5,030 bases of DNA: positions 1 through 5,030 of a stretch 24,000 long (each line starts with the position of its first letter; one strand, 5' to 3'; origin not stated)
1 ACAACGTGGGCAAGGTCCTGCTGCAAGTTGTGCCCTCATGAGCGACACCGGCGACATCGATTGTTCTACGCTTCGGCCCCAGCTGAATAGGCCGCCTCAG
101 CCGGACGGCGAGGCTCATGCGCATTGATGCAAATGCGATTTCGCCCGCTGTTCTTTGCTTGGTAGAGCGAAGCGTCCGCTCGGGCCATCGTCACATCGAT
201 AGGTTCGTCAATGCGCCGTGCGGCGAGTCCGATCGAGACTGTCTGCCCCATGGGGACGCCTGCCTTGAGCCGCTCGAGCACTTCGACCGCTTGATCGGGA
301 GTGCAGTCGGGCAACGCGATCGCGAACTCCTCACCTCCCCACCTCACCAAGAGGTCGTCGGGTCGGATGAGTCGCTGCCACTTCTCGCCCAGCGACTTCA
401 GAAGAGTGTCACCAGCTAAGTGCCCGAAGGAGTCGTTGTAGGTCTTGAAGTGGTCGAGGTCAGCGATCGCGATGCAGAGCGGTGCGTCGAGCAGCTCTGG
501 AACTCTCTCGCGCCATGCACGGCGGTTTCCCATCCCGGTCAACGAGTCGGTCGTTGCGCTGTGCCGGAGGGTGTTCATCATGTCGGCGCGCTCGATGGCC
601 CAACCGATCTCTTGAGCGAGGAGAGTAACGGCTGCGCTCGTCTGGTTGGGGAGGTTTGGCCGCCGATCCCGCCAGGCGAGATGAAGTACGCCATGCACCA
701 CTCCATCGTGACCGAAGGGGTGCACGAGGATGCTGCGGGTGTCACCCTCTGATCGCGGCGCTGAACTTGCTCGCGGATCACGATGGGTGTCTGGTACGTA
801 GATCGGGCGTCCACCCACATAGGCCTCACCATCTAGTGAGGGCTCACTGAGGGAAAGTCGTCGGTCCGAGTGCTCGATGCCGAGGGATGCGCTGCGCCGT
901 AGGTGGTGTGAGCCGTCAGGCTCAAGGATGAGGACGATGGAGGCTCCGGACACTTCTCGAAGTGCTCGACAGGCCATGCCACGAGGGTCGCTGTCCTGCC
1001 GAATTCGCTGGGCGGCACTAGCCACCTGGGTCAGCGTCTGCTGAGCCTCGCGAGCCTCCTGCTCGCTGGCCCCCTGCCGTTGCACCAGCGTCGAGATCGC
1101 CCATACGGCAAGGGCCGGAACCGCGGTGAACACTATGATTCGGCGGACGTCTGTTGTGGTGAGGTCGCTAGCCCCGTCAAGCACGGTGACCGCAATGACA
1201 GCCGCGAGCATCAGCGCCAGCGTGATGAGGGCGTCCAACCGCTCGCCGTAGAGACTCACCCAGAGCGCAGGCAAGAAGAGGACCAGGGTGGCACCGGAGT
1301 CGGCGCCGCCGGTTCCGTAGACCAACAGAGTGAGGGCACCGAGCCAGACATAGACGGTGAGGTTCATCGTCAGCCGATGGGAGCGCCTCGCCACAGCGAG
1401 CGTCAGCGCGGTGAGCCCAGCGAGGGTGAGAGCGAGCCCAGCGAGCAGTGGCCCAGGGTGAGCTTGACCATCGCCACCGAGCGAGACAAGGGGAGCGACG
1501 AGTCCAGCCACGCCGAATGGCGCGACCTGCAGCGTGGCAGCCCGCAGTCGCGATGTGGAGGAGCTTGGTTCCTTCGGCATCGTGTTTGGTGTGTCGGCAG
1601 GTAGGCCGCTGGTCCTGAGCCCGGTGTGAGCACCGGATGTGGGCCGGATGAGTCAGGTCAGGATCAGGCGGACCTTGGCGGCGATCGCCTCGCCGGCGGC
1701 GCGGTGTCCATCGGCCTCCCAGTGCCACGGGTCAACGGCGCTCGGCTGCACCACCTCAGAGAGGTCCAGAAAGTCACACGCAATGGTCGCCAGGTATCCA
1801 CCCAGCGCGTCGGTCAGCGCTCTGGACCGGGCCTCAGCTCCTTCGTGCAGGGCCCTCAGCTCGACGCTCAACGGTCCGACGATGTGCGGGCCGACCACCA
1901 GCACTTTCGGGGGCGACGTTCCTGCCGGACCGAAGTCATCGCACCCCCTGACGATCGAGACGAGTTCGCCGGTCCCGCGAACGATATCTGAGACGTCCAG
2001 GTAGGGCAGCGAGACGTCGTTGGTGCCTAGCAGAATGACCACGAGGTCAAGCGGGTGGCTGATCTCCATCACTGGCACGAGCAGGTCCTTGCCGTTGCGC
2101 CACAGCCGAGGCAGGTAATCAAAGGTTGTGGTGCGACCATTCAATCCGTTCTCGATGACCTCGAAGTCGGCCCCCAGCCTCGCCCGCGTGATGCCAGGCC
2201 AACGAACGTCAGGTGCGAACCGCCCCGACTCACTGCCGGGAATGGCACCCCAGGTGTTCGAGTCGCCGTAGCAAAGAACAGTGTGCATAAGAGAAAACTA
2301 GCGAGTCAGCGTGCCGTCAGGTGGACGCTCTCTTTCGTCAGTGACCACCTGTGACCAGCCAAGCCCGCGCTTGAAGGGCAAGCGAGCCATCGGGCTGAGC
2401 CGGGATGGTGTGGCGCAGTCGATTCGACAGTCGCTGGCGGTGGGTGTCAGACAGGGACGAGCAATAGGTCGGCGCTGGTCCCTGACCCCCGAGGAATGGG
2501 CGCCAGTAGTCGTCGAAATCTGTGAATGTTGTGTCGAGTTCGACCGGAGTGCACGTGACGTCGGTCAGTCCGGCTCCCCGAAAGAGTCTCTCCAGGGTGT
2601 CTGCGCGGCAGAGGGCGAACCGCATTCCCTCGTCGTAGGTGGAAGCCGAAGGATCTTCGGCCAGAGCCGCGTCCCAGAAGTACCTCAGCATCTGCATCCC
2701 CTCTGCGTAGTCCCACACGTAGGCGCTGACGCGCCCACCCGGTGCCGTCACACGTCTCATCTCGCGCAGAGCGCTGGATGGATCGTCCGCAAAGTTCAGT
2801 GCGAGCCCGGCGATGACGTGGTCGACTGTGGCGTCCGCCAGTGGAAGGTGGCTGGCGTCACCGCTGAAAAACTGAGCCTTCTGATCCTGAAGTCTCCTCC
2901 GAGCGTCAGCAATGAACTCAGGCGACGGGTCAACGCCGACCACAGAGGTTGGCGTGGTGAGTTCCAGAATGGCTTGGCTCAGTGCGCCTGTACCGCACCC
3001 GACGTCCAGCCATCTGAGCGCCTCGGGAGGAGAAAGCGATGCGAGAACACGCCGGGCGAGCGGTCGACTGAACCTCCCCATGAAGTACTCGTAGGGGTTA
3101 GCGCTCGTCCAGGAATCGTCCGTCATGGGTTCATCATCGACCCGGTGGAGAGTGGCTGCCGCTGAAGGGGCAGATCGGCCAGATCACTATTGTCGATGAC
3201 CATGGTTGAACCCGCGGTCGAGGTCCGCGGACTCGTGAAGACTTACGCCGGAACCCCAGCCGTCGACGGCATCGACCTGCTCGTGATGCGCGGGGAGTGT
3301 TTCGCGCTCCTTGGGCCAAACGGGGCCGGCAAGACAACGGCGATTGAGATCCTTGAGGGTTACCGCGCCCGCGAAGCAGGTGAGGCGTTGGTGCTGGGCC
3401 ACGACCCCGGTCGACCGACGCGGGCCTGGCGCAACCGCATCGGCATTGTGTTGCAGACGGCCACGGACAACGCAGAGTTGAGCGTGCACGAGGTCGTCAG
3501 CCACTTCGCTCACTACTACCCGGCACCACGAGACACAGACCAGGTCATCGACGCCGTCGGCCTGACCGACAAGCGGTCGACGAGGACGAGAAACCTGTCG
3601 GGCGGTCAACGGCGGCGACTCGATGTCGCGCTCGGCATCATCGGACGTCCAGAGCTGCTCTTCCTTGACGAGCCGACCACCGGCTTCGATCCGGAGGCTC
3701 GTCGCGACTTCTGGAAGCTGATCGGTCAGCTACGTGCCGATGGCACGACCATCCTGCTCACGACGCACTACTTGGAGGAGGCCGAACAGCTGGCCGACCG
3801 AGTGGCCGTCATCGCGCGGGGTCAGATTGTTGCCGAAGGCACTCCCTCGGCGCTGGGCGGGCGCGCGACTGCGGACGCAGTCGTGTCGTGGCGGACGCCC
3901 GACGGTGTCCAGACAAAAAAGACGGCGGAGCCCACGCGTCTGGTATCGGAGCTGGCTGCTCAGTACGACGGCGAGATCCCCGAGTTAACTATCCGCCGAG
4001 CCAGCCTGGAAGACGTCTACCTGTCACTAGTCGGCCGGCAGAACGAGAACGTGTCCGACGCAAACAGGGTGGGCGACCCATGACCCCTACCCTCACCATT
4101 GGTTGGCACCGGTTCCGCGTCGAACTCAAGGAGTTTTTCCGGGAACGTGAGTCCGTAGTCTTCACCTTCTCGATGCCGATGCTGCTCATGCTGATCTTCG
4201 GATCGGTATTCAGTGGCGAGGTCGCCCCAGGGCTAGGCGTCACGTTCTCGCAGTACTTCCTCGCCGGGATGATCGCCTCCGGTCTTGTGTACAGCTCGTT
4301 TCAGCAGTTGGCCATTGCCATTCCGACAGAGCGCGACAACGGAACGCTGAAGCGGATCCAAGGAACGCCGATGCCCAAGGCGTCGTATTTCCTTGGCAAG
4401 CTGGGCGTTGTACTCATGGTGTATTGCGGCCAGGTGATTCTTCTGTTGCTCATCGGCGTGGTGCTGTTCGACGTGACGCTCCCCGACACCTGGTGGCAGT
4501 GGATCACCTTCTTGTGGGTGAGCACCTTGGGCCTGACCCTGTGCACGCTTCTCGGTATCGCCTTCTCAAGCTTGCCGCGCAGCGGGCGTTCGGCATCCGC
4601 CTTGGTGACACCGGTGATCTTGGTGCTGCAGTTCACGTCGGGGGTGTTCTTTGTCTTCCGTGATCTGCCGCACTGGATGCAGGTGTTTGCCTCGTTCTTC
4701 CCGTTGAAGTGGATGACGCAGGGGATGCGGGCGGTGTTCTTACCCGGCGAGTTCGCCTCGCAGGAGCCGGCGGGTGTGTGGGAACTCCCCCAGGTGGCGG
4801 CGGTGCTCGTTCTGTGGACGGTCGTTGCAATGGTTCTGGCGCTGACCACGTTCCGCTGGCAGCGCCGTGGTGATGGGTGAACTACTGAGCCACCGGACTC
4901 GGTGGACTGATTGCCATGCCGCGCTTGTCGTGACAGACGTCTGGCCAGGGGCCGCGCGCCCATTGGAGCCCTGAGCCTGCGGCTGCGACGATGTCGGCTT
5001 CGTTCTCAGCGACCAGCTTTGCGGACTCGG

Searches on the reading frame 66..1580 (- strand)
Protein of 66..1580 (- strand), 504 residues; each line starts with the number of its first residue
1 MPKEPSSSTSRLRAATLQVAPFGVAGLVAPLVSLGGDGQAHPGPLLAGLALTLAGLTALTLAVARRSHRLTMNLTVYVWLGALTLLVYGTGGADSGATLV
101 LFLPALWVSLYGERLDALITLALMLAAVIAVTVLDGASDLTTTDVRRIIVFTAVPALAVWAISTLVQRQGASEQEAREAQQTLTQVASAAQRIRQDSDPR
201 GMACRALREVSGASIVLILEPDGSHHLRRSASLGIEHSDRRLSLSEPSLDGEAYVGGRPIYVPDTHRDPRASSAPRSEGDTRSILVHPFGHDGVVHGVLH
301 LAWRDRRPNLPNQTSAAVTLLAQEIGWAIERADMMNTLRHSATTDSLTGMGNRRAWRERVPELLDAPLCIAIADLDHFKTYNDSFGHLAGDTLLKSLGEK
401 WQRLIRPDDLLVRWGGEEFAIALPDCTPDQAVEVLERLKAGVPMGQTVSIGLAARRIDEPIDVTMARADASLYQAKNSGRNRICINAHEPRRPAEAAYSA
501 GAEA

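Call 10: search_protein_families(library=pfam, proteins=[window:66-1580:-], max_evalue=0.001)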
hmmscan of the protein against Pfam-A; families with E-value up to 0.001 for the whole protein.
window:66-1580:- (504 aa): 3 families
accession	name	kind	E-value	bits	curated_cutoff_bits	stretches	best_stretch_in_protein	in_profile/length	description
PF00990.26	GGDEF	-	4.8e-30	104.9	23.8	1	342-482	1-161/161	Diguanylate cyclase, GGDEF domain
PF13185.12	GAF_2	-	1.7e-10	41.7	28.6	1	203-330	11-136/136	GAF domain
PF01590.32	GAF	-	2.6e-06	28.5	22.4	1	204-329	10-133/133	GAF domain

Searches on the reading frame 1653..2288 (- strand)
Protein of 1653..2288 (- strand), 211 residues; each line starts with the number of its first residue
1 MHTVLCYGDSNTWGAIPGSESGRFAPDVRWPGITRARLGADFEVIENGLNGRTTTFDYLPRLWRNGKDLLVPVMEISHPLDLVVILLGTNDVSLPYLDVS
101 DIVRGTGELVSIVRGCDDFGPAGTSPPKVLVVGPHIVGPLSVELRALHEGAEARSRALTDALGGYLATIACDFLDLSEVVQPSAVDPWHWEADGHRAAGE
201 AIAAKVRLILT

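Call 10: search_protein_families(library=pfam, proteins=[window:1653-2288:-], max_evalue=0.001)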
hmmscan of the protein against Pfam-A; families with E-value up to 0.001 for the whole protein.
window:1653-2288:- (211 aa): 2 families
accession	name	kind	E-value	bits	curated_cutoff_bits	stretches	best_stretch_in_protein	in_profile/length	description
PF13472.12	Lipase_GDSL_2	-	2.6e-13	51.3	32.9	1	6-196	1-177/178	GDSL-like Lipase/Acylhydrolase family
PF00657.28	Lipase_GDSL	-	7.7e-06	26.6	23.6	1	5-202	2-208/208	GDSL-like Lipase/Acylhydrolase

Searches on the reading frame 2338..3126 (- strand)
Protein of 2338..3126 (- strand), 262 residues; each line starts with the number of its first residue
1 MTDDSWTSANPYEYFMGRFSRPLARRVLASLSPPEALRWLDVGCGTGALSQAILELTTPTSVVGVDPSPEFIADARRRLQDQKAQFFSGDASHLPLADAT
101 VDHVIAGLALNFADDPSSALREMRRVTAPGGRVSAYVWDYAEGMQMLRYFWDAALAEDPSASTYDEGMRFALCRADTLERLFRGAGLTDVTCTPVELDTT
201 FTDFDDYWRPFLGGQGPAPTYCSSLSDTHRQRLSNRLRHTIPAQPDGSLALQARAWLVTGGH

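Call 10: search_protein_families(library=pfam, proteins=[window:2338-3126:-], max_evalue=0.001)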
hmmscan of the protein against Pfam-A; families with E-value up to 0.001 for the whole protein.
window:2338-3126:- (262 aa): 11 families
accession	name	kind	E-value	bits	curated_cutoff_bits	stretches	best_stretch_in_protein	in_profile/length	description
PF08241.18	Methyltransf_11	-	7.2e-25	87.9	21.2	1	40-133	1-93/95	Methyltransferase domain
PF13649.12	Methyltransf_25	-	5.8e-22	78.6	27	1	40-131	2-97/97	Methyltransferase domain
PF08242.18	Methyltransf_12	-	5.6e-19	69.1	30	1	40-133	1-98/98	Methyltransferase domain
PF13847.12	Methyltransf_31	-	2.4e-18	66.6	27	1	36-134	4-108/145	Methyltransferase domain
PF13489.12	Methyltransf_23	-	2.3e-14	53.9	27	1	22-190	7-162/164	Methyltransferase domain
PF01209.24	Ubie_methyltran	-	2e-12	47.4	20.1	1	35-134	47-150/233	ubiE/COQ5 methyltransferase family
PF00891.24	Methyltransf_2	-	2.6e-05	24.1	22.3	1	37-133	64-162/210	O-methyltransferase domain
PF01728.25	FtsJ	-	2.8e-05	24.6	24.1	1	38-103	24-87/181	FtsJ-like methyltransferase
PF05175.20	MTS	-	7.7e-05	22.8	23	1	29-104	25-102/170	Methyltransferase small domain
PF01795.25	Methyltransf_5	-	0.00037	20.5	27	1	23-87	8-74/309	MraW methylase family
PF01135.25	PCMT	-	0.00086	19.6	20.3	0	36-85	74-124/210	Protein-L-isoaspartate(D-aspartate) O-methyltransferase (PCMT)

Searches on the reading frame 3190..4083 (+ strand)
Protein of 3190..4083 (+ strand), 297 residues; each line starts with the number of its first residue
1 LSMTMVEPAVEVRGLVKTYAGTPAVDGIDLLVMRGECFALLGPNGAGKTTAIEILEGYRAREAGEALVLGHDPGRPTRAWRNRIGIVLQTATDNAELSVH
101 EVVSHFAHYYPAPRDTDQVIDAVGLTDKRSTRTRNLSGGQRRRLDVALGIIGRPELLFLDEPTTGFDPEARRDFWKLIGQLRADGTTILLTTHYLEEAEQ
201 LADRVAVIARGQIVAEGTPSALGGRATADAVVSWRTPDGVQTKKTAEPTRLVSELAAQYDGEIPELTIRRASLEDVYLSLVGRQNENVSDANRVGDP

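Call 10: search_protein_families(library=pfam, proteins=[window:3190-4083:+], max_evalue=0.001)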
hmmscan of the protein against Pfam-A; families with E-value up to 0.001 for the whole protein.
window:3190-4083:+ (297 aa): 3 families
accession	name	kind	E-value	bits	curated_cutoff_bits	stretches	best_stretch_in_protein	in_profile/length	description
PF00005.33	ABC_tran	-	6.5e-26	92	25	1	26-164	2-137/137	ABC transporter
PF13304.12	AAA_21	-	1.7e-12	48.5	27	1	126-193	228-298/304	AAA domain, putative AbiEii toxin, Type IV TA system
PF13175.12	AAA_15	-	0.00084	19.5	32.1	0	154-193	329-369/374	AAA ATPase domain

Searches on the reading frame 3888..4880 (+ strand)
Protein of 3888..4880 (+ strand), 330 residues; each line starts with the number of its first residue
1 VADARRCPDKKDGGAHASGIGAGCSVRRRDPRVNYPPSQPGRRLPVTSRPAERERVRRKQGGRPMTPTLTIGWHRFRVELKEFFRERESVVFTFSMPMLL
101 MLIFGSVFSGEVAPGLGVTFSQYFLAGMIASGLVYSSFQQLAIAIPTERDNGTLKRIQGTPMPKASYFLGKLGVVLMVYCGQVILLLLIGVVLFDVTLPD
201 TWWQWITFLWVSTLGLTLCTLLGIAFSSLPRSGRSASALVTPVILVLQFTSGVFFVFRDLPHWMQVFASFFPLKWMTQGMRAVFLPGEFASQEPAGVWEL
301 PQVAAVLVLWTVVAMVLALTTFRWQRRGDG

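Call 10: search_protein_families(library=pfam, proteins=[window:3888-4880:+], max_evalue=0.001)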
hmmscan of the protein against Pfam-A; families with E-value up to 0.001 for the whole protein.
window:3888-4880:+ (330 aa): 4 families
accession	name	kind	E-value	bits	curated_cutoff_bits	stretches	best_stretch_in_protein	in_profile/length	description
PF12698.13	ABC2_membrane_3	-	2.2e-24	86.7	31.6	1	121-319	160-346/347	ABC-2 family transporter protein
PF01061.29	ABC2_membrane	-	6.9e-23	81.7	26.9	1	78-285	9-211/211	ABC-2 type transporter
PF12679.13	ABC2_membrane_2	-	1.2e-09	38.2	27.2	1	144-323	89-279/283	ABC-2 family transporter protein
PF12730.13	ABC2_membrane_4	-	2.3e-05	24.9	27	1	90-225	19-153/179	ABC-2 family transporter protein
